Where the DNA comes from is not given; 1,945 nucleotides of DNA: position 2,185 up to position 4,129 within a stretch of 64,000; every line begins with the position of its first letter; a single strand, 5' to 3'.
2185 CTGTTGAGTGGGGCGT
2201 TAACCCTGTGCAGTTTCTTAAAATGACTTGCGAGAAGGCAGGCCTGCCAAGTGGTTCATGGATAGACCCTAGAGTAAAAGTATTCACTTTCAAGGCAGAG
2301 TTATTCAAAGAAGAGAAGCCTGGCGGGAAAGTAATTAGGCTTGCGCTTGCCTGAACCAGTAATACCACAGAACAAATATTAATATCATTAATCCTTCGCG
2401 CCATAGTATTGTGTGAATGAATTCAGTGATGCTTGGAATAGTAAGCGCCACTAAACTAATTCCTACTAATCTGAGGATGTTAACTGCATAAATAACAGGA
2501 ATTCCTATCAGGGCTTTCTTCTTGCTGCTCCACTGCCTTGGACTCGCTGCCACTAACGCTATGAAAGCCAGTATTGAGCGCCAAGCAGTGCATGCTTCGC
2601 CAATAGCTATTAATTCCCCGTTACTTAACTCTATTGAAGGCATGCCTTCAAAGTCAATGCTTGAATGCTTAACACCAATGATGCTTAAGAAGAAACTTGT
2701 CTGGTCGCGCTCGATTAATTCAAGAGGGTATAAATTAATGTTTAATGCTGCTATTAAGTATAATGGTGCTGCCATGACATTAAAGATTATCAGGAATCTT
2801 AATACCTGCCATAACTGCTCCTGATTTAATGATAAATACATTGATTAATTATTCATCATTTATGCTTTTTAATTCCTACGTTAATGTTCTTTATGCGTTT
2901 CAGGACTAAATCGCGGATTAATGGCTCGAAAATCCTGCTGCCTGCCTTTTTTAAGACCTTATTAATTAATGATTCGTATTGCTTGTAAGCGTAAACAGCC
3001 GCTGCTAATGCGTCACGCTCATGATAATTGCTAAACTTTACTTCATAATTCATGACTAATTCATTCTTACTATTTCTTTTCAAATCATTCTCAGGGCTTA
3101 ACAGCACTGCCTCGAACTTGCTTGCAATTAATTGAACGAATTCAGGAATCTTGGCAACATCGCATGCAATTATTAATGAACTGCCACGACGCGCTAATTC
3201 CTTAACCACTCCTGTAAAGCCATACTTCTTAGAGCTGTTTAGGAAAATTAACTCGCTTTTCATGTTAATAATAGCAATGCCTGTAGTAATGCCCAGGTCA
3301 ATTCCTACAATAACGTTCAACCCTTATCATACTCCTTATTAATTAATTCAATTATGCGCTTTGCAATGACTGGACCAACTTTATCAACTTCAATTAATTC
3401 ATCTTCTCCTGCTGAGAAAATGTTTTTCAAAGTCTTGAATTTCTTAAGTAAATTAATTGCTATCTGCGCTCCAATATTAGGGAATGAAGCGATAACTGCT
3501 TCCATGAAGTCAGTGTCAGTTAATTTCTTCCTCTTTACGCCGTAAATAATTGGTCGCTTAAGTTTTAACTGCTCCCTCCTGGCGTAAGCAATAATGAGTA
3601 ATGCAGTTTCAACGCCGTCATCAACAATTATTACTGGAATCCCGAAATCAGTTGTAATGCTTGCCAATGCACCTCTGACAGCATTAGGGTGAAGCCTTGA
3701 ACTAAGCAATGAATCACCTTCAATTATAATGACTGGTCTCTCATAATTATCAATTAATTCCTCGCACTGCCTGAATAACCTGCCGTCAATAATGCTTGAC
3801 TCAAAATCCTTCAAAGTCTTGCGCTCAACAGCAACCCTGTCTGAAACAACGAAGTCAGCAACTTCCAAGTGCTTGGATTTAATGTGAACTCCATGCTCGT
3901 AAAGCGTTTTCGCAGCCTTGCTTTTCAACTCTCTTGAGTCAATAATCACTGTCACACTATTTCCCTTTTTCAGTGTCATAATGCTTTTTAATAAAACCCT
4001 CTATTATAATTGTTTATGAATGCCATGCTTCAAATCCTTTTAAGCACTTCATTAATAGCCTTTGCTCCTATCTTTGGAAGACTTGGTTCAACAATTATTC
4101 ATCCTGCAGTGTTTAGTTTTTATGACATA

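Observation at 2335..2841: Short archaeosortase-like gene whose likely substrates are the two giant surface proteins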

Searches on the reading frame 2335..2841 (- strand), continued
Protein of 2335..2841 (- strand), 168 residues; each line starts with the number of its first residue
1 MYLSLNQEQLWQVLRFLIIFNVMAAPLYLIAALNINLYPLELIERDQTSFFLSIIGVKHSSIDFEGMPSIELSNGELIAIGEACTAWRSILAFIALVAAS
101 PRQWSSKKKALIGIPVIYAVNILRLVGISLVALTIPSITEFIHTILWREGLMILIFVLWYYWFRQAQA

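Call 37: find_encoding_contigs(protein=P0005, flank=10000, max_places=3)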
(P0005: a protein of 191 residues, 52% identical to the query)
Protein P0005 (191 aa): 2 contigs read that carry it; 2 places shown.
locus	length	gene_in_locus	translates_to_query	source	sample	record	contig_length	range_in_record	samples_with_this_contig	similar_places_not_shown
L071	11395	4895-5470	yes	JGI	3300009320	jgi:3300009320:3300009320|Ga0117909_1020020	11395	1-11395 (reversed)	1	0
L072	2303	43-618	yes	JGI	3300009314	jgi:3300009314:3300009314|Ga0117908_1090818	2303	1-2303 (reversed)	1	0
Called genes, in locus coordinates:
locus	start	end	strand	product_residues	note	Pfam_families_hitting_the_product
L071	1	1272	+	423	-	?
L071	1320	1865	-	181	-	-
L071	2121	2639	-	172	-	-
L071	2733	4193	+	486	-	PF00270:DEAD, PF04851:ResIII, PF07517:SecA_DEAD (faint), PF21210:RNA_helicase_helical, PF00271:Helicase_C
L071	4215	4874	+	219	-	PF02732:ERCC4, PF12826:HHH_2, PF14520:HHH_5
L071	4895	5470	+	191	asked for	PF09721:Exosortase_EpsH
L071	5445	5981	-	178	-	PF01871:AMMECR1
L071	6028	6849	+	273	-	-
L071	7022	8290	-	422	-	PF19289:PmbA_TldD_3rd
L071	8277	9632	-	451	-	PF01523:PmbA_TldD_1st, PF19289:PmbA_TldD_3rd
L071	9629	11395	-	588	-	?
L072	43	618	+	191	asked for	PF09721:Exosortase_EpsH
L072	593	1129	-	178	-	PF01871:AMMECR1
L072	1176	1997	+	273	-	-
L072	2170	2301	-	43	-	?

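Call 38: find_encoding_contigs(protein=P0006, flank=10000, max_places=3)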
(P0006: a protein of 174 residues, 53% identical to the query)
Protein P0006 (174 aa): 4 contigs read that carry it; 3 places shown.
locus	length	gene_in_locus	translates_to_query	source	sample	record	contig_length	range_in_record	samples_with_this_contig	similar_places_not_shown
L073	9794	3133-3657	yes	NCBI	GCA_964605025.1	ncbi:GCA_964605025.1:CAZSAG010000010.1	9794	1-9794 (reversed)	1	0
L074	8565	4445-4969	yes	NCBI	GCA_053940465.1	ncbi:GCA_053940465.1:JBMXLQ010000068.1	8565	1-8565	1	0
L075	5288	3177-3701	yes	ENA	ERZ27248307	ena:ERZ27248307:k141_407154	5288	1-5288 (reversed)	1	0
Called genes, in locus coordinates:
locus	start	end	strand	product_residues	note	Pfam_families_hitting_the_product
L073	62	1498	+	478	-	PF00270:DEAD, PF04851:ResIII, PF21210:RNA_helicase_helical, PF00271:Helicase_C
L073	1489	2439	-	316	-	-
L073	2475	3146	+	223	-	PF02732:ERCC4, PF14520:HHH_5 (weak)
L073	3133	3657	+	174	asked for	PF09721:Exosortase_EpsH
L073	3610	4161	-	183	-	PF01871:AMMECR1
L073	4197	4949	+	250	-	-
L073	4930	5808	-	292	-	-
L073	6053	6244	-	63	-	-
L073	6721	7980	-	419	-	PF01523:PmbA_TldD_1st (weak), PF19289:PmbA_TldD_3rd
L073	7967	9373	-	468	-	PF01523:PmbA_TldD_1st, PF19289:PmbA_TldD_3rd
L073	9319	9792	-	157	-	?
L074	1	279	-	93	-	?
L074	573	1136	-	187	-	PF01928:CYTH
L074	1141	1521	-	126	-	-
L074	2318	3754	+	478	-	PF00270:DEAD, PF04851:ResIII, PF21210:RNA_helicase_helical, PF00271:Helicase_C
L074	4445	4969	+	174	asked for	PF09721:Exosortase_EpsH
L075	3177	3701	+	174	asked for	PF09721:Exosortase_EpsH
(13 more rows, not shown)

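Call 66: predict_structure(alignment_id=A1)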
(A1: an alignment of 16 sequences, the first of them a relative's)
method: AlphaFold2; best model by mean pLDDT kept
length: 168 residues; sequences in the alignment: 16
mean_pLDDT: 88.2   pTM: 0.79
mean pLDDT of the five models: 88.2, 88.0, 87.4, 87.0, 85.9
residues with pLDDT >= 90: 75; 70-90: 90; 50-70: 3; < 50: 0
segments of 3 or more residues with pLDDT < 50: none
pLDDT, mean of each block of 10 residues (from residue 1): 78 88 84 84 95 95 92 91 86 91 87 94 92 88 82 91 81
secondary structure, 60 per line:
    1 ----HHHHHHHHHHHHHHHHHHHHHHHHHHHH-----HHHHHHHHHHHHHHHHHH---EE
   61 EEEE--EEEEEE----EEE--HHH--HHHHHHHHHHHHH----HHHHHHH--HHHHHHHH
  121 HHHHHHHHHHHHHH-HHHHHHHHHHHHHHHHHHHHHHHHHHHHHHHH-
elements in order: H5-32 H38-55 E59-64 E67-72 E77-79 H87-99 H104-110 H113-134 H136-167

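Call 68: fold_search(model_id=the predicted structure, library=pdb)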
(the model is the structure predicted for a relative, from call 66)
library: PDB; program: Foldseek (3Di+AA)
matches with E <= 10: 239; with E <= 0.001: 0
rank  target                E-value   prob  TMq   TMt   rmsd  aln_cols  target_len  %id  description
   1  6dfk_L                6.8e-01  0.08  0.20  0.16  15.7       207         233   11  Crystal structure of the 11S subunit of the Plasmodium falciparum proteasome, PA28 (released 2019-08-07)
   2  7nao_d                8.2e-01  0.08  0.23  0.19  18.2       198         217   10  Human PA28-20S proteasome complex (released 2022-11-02)
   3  6dfk_B                8.2e-01  0.07  0.20  0.16  17.0       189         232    8  Crystal structure of the 11S subunit of the Plasmodium falciparum proteasome, PA28 (released 2019-08-07)
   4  6dfk_N                8.2e-01  0.07  0.20  0.16  17.4       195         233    9  Crystal structure of the 11S subunit of the Plasmodium falciparum proteasome, PA28 (released 2019-08-07)
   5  6ake_A                9.2e-01  0.08  0.19  0.18  11.9       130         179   19  Crystal structure of mouse claudin-3 in complex with C-terminal fragment of Clostridium perfringens enterotoxin (released 2019-02-27)
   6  6dfk_K                1.0e+00  0.06  0.20  0.16  14.5       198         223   11  Crystal structure of the 11S subunit of the Plasmodium falciparum proteasome, PA28 (released 2019-08-07)
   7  4e7x_B                1.1e+00  0.14  0.18  0.10   8.8        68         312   15  Structural Basis for the Activity of a Cytoplasmic RNA Terminal U-transferase (released 2012-07-04)
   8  6dfk_D                1.2e+00  0.05  0.20  0.16  17.4       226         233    8  Crystal structure of the 11S subunit of the Plasmodium falciparum proteasome, PA28 (released 2019-08-07)
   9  4bmy_B                1.4e+00  0.09  0.16  0.13  10.5        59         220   20  Structure of futalosine hydrolase mutant of Helicobacter pylori strain 26695 (released 2013-09-11)
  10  6dfk_I                1.4e+00  0.08  0.26  0.20  16.7       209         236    8  Crystal structure of the 11S subunit of the Plasmodium falciparum proteasome, PA28 (released 2019-08-07)
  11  6dfk_F                1.4e+00  0.06  0.21  0.17  18.0       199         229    8  Crystal structure of the 11S subunit of the Plasmodium falciparum proteasome, PA28 (released 2019-08-07)
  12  5n8r_B                1.6e+00  0.08  0.16  0.05  10.5        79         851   18  Crystal Structure of Drosophilia DHX36 helicase in complex with GAGCACTGC (released 2018-03-14)
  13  5n9d_A                1.6e+00  0.08  0.16  0.04  10.7        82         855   18  Crystal Structure of Drosophila DHX36 helicase in complex with GGGTTAGGGT (released 2018-03-14)
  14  7drw_M                1.6e+00  0.06  0.21  0.18  17.3       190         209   12  Bovine 20S immunoproteasome in complex with two human PA28alpha-beta activators (released 2021-01-20)
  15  5n9f_A                1.7e+00  0.08  0.17  0.04  11.2        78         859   13  Crystal Structure of Drosophila DHX36 helicase in complex with ssDNA CpG_A (released 2018-03-21)
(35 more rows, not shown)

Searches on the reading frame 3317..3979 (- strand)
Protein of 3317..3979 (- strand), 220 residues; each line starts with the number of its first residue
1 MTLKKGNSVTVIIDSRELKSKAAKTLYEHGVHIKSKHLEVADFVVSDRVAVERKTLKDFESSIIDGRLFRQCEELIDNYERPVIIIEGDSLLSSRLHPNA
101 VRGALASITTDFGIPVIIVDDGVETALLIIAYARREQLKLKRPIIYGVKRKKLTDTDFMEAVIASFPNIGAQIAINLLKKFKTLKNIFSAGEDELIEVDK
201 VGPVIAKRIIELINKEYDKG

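Call 65: search_protein_families(library=pfam, proteins=[window:3317-3979:-], max_evalue=0.01)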
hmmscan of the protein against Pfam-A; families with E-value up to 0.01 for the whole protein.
window:3317-3979:- (220 aa): 3 families
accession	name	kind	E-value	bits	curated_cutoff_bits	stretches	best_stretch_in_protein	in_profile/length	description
PF02732.21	ERCC4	-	1.2e-31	109.9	24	1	13-129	1-137/140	ERCC4 domain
PF12826.13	HHH_2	-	3.1e-10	40.5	27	1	166-215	8-57/64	Helix-hairpin-helix motif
PF14520.12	HHH_5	-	2.5e-07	31.5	27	1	165-211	6-53/57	Helix-hairpin-helix domain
